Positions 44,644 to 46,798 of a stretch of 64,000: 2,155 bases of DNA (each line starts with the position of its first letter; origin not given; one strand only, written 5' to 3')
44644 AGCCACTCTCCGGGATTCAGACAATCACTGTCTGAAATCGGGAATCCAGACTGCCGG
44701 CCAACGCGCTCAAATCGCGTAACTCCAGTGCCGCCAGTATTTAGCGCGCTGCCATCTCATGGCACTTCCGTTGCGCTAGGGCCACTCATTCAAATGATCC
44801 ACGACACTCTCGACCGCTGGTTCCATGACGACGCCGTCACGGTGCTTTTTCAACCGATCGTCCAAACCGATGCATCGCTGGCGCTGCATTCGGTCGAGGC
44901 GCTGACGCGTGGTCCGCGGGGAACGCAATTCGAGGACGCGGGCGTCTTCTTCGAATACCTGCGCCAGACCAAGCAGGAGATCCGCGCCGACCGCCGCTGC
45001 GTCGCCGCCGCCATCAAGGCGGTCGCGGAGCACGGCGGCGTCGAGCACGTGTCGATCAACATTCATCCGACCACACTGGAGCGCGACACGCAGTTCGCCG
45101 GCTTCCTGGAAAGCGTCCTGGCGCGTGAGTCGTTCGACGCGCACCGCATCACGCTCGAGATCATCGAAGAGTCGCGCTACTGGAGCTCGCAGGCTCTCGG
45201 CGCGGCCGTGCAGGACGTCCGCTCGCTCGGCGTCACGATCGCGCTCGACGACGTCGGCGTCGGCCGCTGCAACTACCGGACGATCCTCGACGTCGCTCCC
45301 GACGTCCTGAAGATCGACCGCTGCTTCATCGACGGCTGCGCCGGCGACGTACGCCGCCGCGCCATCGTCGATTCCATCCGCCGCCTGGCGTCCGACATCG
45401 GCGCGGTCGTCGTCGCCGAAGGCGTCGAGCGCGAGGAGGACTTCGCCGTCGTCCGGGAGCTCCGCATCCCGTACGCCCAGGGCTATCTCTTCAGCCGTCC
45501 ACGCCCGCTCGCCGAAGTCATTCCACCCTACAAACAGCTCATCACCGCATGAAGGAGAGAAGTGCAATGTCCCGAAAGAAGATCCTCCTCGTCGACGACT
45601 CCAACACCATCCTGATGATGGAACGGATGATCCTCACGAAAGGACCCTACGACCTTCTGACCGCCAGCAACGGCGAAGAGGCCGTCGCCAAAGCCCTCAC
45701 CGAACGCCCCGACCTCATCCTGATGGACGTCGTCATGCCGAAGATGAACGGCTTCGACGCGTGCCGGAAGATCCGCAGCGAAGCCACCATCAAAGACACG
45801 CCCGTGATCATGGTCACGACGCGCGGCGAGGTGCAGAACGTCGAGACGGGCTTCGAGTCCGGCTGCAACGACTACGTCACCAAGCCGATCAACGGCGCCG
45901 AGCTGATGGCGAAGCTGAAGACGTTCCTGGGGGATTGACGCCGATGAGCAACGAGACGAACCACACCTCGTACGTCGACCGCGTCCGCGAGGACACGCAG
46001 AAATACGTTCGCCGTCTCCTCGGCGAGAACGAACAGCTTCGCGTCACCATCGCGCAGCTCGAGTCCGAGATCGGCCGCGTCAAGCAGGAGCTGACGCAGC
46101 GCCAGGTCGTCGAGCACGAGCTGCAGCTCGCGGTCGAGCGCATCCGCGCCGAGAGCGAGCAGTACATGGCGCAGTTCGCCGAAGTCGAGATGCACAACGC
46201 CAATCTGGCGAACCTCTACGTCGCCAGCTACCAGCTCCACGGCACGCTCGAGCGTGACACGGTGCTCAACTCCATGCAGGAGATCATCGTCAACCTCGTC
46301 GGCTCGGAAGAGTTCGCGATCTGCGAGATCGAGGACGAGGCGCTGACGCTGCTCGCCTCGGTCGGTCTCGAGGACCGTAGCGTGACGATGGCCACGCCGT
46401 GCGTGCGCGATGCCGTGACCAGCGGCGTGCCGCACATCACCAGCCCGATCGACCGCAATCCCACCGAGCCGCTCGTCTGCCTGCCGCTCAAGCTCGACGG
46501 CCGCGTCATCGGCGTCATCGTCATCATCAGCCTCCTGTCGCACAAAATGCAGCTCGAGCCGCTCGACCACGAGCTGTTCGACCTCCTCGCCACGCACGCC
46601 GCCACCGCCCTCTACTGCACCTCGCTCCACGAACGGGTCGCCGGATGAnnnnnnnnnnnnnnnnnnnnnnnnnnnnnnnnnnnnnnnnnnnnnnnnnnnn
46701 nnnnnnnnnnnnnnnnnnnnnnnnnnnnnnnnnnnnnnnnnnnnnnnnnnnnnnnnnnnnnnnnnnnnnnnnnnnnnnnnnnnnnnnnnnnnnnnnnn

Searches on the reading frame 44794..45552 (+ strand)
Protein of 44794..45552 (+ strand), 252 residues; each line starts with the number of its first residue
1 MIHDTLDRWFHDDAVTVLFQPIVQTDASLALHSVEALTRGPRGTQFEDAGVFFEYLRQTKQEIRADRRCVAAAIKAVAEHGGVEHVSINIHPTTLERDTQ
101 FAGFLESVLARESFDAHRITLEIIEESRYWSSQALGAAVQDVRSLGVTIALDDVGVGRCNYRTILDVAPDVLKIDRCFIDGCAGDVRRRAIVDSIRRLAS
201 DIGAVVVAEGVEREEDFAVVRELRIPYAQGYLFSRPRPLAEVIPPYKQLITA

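Call 10: search_protein_families(library=pfam, proteins=[window:44794-45552:+])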
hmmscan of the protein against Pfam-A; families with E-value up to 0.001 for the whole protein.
window:44794-45552:+ (252 aa): 1 family
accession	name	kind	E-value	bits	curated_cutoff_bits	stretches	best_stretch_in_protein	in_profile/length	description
PF00563.25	EAL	-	1.5e-46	159.1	31.3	1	5-236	3-236/236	EAL domain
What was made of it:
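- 44794..45552 (+): EAL-domain protein (252 aa), probably a c-di-GMP phosphodiesterase. First gene of the operon. Pfam EAL, E 1.5e-46 (call 10).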

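Call 17: find_homologous_proteins(query=window:44794-45552:+)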
Query window:44794-45552:+ (252 aa): 1016 proteins with E <= 0.001 among 2313 candidates; the best 120 are listed.
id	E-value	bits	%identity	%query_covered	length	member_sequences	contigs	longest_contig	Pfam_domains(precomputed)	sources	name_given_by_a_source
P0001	1.1e-161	554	100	100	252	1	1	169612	PF00563.26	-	-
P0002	1.6e-136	471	84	100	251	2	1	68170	PF00563.26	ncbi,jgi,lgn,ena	ncbi:MAG TPA: EAL domain-containing protein [Thermoanaerobaculia bacterium]|jgi:EAL domain-containin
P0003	1.3e-97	344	65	96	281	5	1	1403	PF00563.26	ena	-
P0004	3.4e-97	343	61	100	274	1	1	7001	PF00563.26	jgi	jgi:EAL domain-containing protein (putative c-di-GMP-specific phosphodiesterase class I)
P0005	5.0e-95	335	63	98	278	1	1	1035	PF00563.26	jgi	jgi:EAL domain-containing protein (putative c-di-GMP-specific phosphodiesterase class I)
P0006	5.4e-93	329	63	96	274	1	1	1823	PF00563.26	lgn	-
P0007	1.1e-92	328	61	100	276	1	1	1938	PF00563.26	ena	-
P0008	1.0e-91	325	62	96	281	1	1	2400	PF00563.26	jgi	jgi:EAL domain-containing protein (putative c-di-GMP-specific phosphodiesterase class I)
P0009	9.1e-91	321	64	96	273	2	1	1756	PF00563.26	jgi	jgi:EAL domain-containing protein (putative c-di-GMP-specific phosphodiesterase class I)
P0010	2.5e-88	313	58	96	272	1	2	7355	PF00563.26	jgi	jgi:EAL domain-containing protein (putative c-di-GMP-specific phosphodiesterase class I)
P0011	4.0e-88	313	60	96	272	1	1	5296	PF00563.26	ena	-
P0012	1.0e-87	312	62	96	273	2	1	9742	PF00563.26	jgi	jgi:EAL domain-containing protein (putative c-di-GMP-specific phosphodiesterase class I)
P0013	1.6e-86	308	60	96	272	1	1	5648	PF00563.26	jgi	jgi:EAL domain-containing protein (putative c-di-GMP-specific phosphodiesterase class I)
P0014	1.5e-85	304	59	96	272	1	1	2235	PF00563.26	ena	-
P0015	3.9e-85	303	58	96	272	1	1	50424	PF00563.26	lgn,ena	-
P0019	3.9e-82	293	59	97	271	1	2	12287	PF00563.26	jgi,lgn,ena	jgi:EAL domain-containing protein (putative c-di-GMP-specific phosphodiesterase class I)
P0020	6.0e-82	293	57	95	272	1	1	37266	PF00563.26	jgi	jgi:EAL domain-containing protein (putative c-di-GMP-specific phosphodiesterase class I)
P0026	1.5e-66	242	50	94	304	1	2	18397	PF00563.26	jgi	jgi:EAL domain-containing protein (putative c-di-GMP-specific phosphodiesterase class I)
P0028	1.6e-63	232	48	96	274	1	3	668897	PF00563.26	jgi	jgi:EAL domain-containing protein (putative c-di-GMP-specific phosphodiesterase class I)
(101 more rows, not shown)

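Call 18: find_encoding_contigs(protein=P0002, flank=6000, max_places=3)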
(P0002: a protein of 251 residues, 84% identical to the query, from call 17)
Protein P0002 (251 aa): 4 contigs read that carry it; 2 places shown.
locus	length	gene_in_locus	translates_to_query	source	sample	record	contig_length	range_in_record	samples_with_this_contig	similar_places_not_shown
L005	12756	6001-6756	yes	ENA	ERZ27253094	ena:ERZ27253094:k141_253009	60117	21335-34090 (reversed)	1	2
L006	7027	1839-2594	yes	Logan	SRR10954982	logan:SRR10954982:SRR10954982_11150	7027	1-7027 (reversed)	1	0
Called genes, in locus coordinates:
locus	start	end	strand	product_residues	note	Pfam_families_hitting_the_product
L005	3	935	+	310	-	PF02881:SRP54_N, PF13401:AAA_22 (weak), PF13604:AAA_30 (weak), PF00448:SRP54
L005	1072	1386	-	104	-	-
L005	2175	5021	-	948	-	PF13271:DUF4062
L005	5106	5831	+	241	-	PF10067:DUF2306 (weak)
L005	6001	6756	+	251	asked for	PF00563:EAL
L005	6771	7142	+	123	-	PF00072:Response_reg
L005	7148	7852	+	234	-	PF13185:GAF_2 (weak), PF13492:GAF_3 (weak)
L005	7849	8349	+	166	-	PF03975:CheD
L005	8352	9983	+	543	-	PF01627:Hpt, PF02895:H-kinase_dim (weak), PF02518:HATPase_c, PF01584:CheW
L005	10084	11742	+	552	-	PF00672:HAMP, PF00015:MCPsignal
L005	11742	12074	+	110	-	PF01584:CheW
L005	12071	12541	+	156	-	PF01584:CheW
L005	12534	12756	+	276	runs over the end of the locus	PF03705:CheR_N, PF08242:Methyltransf_12 (faint), PF01739:CheR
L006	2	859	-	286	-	?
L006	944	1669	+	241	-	PF10067:DUF2306 (weak)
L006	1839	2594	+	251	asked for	PF00563:EAL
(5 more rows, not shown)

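Call 19: find_encoding_contigs(protein=P0015, flank=6000, max_places=3)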
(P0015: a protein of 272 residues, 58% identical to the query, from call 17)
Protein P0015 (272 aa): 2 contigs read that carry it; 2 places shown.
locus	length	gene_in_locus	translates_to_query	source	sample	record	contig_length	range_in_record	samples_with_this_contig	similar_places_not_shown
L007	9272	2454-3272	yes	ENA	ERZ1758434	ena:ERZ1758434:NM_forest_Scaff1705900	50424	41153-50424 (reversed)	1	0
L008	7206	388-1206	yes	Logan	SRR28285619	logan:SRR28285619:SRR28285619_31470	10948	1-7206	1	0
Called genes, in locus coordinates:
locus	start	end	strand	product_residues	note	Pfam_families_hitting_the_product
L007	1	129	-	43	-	?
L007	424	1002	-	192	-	-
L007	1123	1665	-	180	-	PF03922:OmpW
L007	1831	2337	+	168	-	PF13302:Acetyltransf_3 (weak), PF00583:Acetyltransf_1, PF13527:Acetyltransf_9, PF13673:Acetyltransf_10, PF13508:Acetyltransf_7, PF08445:FR47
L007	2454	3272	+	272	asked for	PF00563:EAL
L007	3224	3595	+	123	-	PF00072:Response_reg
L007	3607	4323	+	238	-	PF13185:GAF_2 (faint), PF13492:GAF_3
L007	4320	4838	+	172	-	PF03975:CheD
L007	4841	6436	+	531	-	PF01627:Hpt, PF02518:HATPase_c, PF01584:CheW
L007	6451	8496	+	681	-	PF07715:Plug, PF00593:TonB_dep_Rec_b-barrel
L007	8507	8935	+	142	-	-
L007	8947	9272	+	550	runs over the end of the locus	PF00672:HAMP, PF00015:MCPsignal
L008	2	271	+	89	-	?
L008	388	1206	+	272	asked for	PF00563:EAL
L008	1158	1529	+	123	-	PF00072:Response_reg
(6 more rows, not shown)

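Call 20: find_encoding_contigs(protein=P0020, flank=6000, max_places=3)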
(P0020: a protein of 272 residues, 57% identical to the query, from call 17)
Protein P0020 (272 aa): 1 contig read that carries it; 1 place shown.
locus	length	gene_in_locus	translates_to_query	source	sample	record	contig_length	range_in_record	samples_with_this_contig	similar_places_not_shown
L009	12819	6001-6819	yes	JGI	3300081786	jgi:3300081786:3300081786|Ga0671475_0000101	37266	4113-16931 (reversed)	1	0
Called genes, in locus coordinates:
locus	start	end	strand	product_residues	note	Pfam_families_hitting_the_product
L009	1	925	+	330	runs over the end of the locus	PF03631:Virul_fac_BrkB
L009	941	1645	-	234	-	PF02826:2-Hacid_dh_C (weak), PF03446:NAD_binding_2, PF03807:F420_oxidored, PF07991:KARI_N (faint)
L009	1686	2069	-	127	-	PF07366:SnoaL, PF12680:SnoaL_2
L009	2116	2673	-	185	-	PF01872:RibD_C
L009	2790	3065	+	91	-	PF02604:PhdYeFM_antitox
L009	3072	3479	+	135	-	PF01850:PIN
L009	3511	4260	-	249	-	PF00072:Response_reg, PF04397:LytTR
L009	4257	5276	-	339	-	PF06580:His_kinase, PF02518:HATPase_c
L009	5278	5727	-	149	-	PF07366:SnoaL, PF12680:SnoaL_2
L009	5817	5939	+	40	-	-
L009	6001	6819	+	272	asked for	PF00563:EAL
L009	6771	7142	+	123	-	PF00072:Response_reg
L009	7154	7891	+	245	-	PF13492:GAF_3 (weak)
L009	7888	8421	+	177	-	PF03975:CheD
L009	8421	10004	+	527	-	PF01627:Hpt, PF02895:H-kinase_dim (faint), PF02518:HATPase_c, PF01584:CheW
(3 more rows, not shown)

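Call 59: find_related_loci(query=A4, collection=metagenome_contigs, flank=10000)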
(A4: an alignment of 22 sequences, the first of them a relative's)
Query A4 (252 aa) in metagenome_contigs; peptide patterns used: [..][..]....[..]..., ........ (x = any residue, [..] = any of these).
355 stretches matched a pattern; 3 encode a relative of the query (tblastn E <= 1e-3); 3 distinct loci.
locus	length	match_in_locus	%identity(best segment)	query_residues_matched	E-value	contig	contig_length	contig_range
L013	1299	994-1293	60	1-98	4e-36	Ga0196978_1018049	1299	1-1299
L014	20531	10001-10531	26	66-240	6e-11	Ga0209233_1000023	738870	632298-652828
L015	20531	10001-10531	26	66-240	6e-11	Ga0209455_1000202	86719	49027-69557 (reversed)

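Call 61: find_encoding_contigs(protein=P0019, flank=10000, max_places=2)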
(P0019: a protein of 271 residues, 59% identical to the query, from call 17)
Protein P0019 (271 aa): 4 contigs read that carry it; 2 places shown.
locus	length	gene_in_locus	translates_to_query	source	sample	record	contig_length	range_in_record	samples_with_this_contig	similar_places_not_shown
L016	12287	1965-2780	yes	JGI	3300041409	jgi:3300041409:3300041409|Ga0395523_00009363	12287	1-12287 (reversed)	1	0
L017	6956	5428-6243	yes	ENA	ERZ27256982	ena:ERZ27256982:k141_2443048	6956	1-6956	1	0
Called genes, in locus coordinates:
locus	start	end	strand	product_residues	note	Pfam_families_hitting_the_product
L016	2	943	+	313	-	?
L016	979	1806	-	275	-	PF13489:Methyltransf_23, PF08241:Methyltransf_11 (weak), PF08242:Methyltransf_12 (weak)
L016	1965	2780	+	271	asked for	PF00563:EAL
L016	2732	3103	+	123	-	PF00072:Response_reg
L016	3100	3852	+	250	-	PF13492:GAF_3 (weak)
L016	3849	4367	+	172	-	PF03975:CheD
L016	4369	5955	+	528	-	PF01627:Hpt, PF02518:HATPase_c, PF01584:CheW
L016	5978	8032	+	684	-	PF07715:Plug, PF00593:TonB_dep_Rec_b-barrel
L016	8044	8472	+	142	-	-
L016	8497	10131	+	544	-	PF00672:HAMP, PF00015:MCPsignal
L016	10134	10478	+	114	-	PF01584:CheW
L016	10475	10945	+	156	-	PF01584:CheW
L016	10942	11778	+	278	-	PF03705:CheR_N, PF08242:Methyltransf_12 (faint), PF01739:CheR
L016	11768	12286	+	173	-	?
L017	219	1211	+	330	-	-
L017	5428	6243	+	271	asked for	PF00563:EAL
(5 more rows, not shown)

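Call 62: find_encoding_contigs(protein=P0026, flank=10000, max_places=2)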
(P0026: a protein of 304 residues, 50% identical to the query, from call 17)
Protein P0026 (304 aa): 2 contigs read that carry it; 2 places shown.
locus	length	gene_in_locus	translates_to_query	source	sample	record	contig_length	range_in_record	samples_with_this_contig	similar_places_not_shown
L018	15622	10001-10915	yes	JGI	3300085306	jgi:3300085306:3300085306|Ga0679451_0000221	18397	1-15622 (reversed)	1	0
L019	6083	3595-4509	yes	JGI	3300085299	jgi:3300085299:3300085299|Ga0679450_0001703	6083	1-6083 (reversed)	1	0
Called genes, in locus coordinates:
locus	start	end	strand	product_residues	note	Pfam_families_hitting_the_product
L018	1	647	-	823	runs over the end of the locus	PF02415:Chlam_PMP (faint), PF03160:Calx-beta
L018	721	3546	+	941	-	PF05118:Asp_Arg_Hydrox, PF00685:Sulfotransfer_1, PF13469:Sulfotransfer_3, PF16261:DUF4915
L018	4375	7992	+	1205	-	PF08448:PAS_4 (weak), PF13188:PAS_8 (weak), PF08447:PAS_3, PF01590:GAF, PF13185:GAF_2, PF13492:GAF_3 (weak), PF00512:HisKA, PF02518:HATPase_c, +2 more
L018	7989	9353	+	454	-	PF00072:Response_reg, PF00158:Sigma54_activat, PF14532:Sigma54_activ_2, PF25601:AAA_lid_14, PF02954:HTH_8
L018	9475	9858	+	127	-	PF00072:Response_reg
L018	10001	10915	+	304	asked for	PF00563:EAL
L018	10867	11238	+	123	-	PF00072:Response_reg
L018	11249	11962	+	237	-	PF13185:GAF_2, PF13492:GAF_3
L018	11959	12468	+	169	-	PF03975:CheD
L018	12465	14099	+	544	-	PF01627:Hpt, PF02895:H-kinase_dim (weak), PF02518:HATPase_c, PF01584:CheW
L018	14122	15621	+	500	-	?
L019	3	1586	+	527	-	?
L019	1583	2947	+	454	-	PF00072:Response_reg, PF00158:Sigma54_activat, PF14532:Sigma54_activ_2, PF25601:AAA_lid_14, PF02954:HTH_8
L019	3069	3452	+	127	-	PF00072:Response_reg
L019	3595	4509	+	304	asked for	PF00563:EAL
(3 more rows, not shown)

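Call 63: find_encoding_contigs(protein=P0012, flank=10000, max_places=2)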
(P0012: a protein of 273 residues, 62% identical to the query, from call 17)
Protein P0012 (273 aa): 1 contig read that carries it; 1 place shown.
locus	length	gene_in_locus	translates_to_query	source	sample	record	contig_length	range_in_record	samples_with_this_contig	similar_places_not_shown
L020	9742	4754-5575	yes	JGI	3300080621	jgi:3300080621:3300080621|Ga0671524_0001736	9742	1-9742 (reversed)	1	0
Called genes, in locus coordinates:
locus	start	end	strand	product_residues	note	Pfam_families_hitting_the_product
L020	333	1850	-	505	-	PF00264:Tyrosinase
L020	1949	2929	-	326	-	-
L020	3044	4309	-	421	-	PF03080:Neprosin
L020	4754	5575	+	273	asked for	PF00563:EAL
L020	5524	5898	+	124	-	PF00072:Response_reg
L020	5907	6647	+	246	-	PF13492:GAF_3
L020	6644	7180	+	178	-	PF03975:CheD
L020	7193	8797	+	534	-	PF01627:Hpt, PF02518:HATPase_c, PF01584:CheW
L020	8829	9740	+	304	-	?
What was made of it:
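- The pair is inside the operon in most relatives (calls 19, 20, 61, 63).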

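Call 75: search_protein_families(library=ncbifam, proteins=[window:44794-45552:+], max_evalue=0.001)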
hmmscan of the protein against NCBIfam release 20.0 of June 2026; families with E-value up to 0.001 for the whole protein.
window:44794-45552:+ (252 aa): 15 families
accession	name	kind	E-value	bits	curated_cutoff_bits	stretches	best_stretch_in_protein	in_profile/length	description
NF052265.1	EAL_dom_RimA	equivalog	1.7e-29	102.8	430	1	17-237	19-234/248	S6 modification regulatory phosphodiesterase RimA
NF008467.0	PRK11359.1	equivalog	8.1e-27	93.5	857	1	12-244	555-789/800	oxygen-sensing cyclic-di-GMP phosphodiesterase DosP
NF052458.1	PhdiestGepA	equivalog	1.3e-23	83.1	1200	1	87-241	683-836/840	phosphodiesterase GepA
NF045675.1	PhdiestaseDibA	equivalog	1.6e-22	79.7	980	1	6-241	382-620/623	phosphodiesterase DibA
NF007474.0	PRK10060.1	equivalog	6.8e-21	74.1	782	1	6-242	413-650/663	cyclic di-GMP phosphodiesterase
NF052596.1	RR_EAL_PvrR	equivalog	1.1e-20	73.6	580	1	31-236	171-379/398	response regulator cyclic di-GMP phosphodiesterase PvrR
NF045673.1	c-di-GMPRcptLapD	equivalog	1.7e-20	72.9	1020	1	3-238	414-646/647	cyclic di-GMP receptor LapD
NF007839.0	PRK10551.1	equivalog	7.6e-20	71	461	1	16-243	278-507/518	cyclic di-GMP phosphodiesterase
NF008807.1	PRK11829.1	equivalog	1.9e-19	69.2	733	1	85-246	502-662/670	biofilm formation regulator HmsP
NF007298.0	PRK09776.1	equivalog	1e-17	63.3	1135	1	60-243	919-1103/1111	diguanylate cyclase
NF053781.1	cdiGMPphdstlr2612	equivalog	2.9e-15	55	1600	1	86-242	1106-1261/1268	Tlr1612 family c-di-GMP phosphodiesterase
NF051476.1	CDiGphdiTpdA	equivalog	3.6e-15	55.8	1000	1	83-234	421-568/570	cyclic di-GMP phosphodiesterase TpdA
NF008281.1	PRK11059.1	equivalog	8.5e-13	47.4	663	1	6-239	401-632/633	RNase E specificity factor CsrD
NF008617.0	PRK11596.1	equivalog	2.2e-11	43.6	190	1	19-241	34-247/255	cyclic-guanylate-specific phosphodiesterase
NF051880.1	FlagAsmCDGMPTipF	equivalog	3.6e-05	22.8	600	1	197-242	354-399/421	flagella assembly cyclic-di-GMP phosphodiesterase TipF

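Call 78: find_encoding_contigs(protein=P0028, flank=10000, max_places=1)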
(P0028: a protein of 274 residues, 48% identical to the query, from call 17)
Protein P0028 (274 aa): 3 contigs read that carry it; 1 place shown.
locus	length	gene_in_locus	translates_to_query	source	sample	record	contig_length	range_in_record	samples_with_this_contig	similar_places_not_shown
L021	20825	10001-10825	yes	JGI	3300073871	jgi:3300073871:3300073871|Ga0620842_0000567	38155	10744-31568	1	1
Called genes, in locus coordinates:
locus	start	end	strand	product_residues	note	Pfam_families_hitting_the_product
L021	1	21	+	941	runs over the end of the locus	PF05118:Asp_Arg_Hydrox, PF00685:Sulfotransfer_1 (weak), PF13469:Sulfotransfer_3, PF16261:DUF4915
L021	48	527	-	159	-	PF13302:Acetyltransf_3 (weak), PF00583:Acetyltransf_1, PF13673:Acetyltransf_10, PF13508:Acetyltransf_7, PF08445:FR47 (weak)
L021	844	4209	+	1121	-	PF00069:Pkinase, PF07714:PK_Tyr_Ser-Thr, PF13431:TPR_17 (faint), PF00515:TPR_1 (faint), PF13414:TPR_11 (faint), PF21033:RMD1-3 (faint), PF06552:TOM20_plant (faint)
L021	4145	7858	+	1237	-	PF08448:PAS_4 (faint), PF00989:PAS (weak), PF08447:PAS_3, PF01590:GAF, PF13185:GAF_2, PF13492:GAF_3, PF00512:HisKA, PF02518:HATPase_c, +2 more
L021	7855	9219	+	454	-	PF00072:Response_reg, PF00158:Sigma54_activat, PF14532:Sigma54_activ_2, PF25601:AAA_lid_14, PF02954:HTH_8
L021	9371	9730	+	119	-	PF00072:Response_reg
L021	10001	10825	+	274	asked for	PF00563:EAL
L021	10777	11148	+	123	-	PF00072:Response_reg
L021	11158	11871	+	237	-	PF13185:GAF_2 (faint), PF13492:GAF_3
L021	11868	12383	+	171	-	PF03975:CheD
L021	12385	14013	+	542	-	PF01627:Hpt, PF02895:H-kinase_dim (weak), PF02518:HATPase_c, PF01584:CheW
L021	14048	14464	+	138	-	-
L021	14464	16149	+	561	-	PF00672:HAMP, PF00015:MCPsignal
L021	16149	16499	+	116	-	PF01584:CheW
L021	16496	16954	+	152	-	PF01584:CheW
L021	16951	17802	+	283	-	PF03705:CheR_N, PF08242:Methyltransf_12 (faint), PF01739:CheR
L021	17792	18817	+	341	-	PF00072:Response_reg, PF01339:CheB_methylest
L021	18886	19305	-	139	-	PF12849:PBP_like_2 (weak)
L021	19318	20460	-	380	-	PF07396:Porin_O_P (faint), PF07642:BBP2 (weak)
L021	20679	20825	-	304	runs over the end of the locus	PF23988:DUF7309 (faint)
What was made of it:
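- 45549..53129 (+): Rest of the operon: CheY-like response regulator, GAF protein, CheD, CheA, MCP, two CheW genes (inferred from relatives), CheR, CheB. Same gene order in relatives (calls 18-20, 61-63, 78).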

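Call 79: find_encoding_contigs(protein=P0010, flank=8000, max_places=2)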
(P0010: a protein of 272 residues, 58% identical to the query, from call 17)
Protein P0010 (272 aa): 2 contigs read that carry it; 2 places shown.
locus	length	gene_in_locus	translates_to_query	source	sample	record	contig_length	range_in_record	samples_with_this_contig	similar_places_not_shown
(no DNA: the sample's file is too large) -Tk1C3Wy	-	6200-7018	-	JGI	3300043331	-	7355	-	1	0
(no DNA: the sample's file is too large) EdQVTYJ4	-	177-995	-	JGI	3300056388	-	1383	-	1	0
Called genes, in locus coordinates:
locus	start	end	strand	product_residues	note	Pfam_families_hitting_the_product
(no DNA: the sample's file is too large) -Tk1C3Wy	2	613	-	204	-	?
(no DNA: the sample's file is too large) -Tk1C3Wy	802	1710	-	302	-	-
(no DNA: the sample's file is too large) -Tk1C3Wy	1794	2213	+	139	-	PF07681:DoxX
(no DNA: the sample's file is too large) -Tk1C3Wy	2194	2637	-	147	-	PF00582:Usp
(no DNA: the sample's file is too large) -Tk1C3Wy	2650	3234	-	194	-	PF01330:RuvA_N, PF00633:HHH (faint), PF14520:HHH_5, PF07499:RuvA_C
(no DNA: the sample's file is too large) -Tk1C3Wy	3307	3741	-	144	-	PF12849:PBP_like_2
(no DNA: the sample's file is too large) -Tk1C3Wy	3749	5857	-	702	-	PF07715:Plug, PF00593:TonB_dep_Rec_b-barrel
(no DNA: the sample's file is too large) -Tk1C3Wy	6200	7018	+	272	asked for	PF00563:EAL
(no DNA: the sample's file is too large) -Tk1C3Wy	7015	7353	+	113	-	?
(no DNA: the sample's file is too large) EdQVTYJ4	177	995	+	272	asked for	PF00563:EAL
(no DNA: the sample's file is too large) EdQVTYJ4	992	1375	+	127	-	PF00072:Response_reg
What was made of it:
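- A divergent receptor-PBP/EAL arrangement also occurs in a lineage with 58% EAL identity (P0010 contig, call 79).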

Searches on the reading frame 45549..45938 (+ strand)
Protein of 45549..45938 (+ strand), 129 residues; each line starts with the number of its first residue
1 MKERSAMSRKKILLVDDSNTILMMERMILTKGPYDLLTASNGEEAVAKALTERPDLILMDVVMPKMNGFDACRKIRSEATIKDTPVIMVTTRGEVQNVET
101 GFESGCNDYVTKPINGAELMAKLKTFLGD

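Call 10: search_protein_families(library=pfam, proteins=[window:45549-45938:+])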
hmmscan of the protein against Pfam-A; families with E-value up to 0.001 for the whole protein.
window:45549-45938:+ (129 aa): 1 family
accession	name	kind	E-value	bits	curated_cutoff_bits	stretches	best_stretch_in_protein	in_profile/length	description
PF00072.30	Response_reg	-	1.9e-28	99.3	30.2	1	12-123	1-110/111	Response regulator receiver domain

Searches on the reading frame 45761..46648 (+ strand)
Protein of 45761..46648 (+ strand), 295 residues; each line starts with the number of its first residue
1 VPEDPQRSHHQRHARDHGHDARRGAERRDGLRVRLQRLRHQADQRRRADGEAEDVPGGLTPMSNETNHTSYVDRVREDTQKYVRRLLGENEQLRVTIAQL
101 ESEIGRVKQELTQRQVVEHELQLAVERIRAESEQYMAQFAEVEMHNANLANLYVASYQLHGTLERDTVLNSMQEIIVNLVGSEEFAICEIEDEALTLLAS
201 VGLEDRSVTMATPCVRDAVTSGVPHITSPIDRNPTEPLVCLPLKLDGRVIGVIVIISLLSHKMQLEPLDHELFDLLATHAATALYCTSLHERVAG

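Call 10: search_protein_families(library=pfam, proteins=[window:45761-46648:+])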
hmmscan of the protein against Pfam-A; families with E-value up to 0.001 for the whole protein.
window:45761-46648:+ (295 aa): 3 families
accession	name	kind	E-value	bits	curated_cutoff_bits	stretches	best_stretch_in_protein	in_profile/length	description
PF13492.12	GAF_3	-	2.7e-09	38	27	1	166-284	3-127/129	GAF domain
PF13185.12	GAF_2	-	1.3e-06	29.1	28.6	1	164-284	3-135/136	GAF domain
PF01590.32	GAF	-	6.7e-05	23.9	22.4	1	198-284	42-133/133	GAF domain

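Call 75: search_protein_families(library=ncbifam, proteins=[window:45761-46648:+], max_evalue=0.001)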
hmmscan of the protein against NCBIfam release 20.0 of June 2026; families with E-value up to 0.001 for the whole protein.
window:45761-46648:+ (295 aa): 0 families
